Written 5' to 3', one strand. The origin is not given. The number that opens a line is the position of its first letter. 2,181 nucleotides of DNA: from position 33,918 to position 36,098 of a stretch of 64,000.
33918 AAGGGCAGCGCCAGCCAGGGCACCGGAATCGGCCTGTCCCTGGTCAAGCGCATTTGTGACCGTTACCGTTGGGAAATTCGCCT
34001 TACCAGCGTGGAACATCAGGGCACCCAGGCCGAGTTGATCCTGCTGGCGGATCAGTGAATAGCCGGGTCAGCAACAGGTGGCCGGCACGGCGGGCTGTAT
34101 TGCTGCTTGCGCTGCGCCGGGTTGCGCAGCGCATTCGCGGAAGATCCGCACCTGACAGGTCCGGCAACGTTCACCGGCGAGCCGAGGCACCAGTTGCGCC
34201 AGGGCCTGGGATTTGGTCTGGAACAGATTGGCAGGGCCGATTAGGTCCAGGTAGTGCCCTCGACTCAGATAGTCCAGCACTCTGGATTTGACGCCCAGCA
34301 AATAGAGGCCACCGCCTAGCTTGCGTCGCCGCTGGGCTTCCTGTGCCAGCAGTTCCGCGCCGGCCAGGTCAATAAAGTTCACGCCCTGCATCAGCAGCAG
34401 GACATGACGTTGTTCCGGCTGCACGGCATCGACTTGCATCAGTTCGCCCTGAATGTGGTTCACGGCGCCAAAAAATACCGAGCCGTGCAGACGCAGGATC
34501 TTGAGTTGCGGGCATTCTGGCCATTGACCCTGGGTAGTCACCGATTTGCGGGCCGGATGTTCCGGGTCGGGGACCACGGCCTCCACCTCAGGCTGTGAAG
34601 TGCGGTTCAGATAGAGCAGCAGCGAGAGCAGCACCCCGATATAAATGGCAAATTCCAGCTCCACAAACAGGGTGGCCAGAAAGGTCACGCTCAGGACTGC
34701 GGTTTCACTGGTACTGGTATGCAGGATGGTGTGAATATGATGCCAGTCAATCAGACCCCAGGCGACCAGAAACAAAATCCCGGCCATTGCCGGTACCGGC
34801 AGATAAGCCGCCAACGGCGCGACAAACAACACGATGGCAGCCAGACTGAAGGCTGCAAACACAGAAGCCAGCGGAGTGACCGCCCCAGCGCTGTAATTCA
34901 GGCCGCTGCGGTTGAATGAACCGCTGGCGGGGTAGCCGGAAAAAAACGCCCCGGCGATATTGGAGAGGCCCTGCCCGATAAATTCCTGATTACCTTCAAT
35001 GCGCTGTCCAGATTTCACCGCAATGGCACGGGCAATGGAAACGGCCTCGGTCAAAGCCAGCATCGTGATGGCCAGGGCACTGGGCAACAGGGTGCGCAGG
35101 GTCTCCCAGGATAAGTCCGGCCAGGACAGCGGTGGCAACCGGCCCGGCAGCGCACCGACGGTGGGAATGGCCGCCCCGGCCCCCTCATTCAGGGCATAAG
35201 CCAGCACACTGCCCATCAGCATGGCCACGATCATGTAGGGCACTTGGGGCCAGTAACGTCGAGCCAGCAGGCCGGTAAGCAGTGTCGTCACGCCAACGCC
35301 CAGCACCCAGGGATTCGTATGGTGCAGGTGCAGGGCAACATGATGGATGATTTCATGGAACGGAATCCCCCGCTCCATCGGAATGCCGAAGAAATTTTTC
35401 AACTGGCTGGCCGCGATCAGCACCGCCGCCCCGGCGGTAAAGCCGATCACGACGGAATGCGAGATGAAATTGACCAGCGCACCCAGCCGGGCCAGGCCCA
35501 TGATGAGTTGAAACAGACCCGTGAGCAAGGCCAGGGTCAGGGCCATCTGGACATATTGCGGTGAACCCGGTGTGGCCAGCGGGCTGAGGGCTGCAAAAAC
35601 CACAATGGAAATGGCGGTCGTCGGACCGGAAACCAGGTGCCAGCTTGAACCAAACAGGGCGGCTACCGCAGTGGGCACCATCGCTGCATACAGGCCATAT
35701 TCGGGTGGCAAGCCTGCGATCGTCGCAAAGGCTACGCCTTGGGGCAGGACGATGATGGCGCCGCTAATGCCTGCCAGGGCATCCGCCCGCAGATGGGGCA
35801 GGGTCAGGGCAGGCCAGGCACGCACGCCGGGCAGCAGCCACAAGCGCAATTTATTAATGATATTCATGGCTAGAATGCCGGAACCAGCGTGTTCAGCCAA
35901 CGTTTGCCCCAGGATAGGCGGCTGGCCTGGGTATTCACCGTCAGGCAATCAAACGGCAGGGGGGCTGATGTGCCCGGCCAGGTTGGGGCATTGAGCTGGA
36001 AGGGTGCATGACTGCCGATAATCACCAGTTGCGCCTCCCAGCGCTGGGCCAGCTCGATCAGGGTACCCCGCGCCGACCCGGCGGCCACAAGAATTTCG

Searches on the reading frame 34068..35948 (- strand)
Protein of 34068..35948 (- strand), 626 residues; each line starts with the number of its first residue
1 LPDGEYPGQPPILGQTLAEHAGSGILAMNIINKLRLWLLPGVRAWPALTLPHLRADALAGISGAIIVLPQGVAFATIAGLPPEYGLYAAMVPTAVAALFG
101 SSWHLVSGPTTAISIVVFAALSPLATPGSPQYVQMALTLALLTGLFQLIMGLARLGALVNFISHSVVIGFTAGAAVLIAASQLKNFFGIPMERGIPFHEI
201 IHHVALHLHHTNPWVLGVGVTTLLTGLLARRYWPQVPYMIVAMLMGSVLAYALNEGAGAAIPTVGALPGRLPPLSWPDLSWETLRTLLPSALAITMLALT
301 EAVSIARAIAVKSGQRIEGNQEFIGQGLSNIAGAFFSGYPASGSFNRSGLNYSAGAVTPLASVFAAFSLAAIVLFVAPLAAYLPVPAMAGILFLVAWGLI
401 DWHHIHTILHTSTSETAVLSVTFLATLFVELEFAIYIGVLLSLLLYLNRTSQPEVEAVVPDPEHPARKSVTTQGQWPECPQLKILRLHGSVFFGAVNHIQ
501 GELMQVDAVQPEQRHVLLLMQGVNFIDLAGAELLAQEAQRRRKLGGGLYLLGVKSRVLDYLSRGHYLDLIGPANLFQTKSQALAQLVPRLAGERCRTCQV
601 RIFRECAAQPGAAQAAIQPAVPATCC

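Call 80: search_protein_families(library=pfam, proteins=[window:34068-35948:-], max_evalue=0.0001)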
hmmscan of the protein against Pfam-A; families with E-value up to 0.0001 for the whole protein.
window:34068-35948:- (626 aa): 2 families
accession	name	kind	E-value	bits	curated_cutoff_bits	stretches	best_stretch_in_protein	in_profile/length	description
PF00916.26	Sulfate_transp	-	4.7e-96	322.3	23.2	1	53-421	1-379/380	Sulfate permease family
PF01740.26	STAS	-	3.1e-13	49.9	22.6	1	481-582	9-106/106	STAS domain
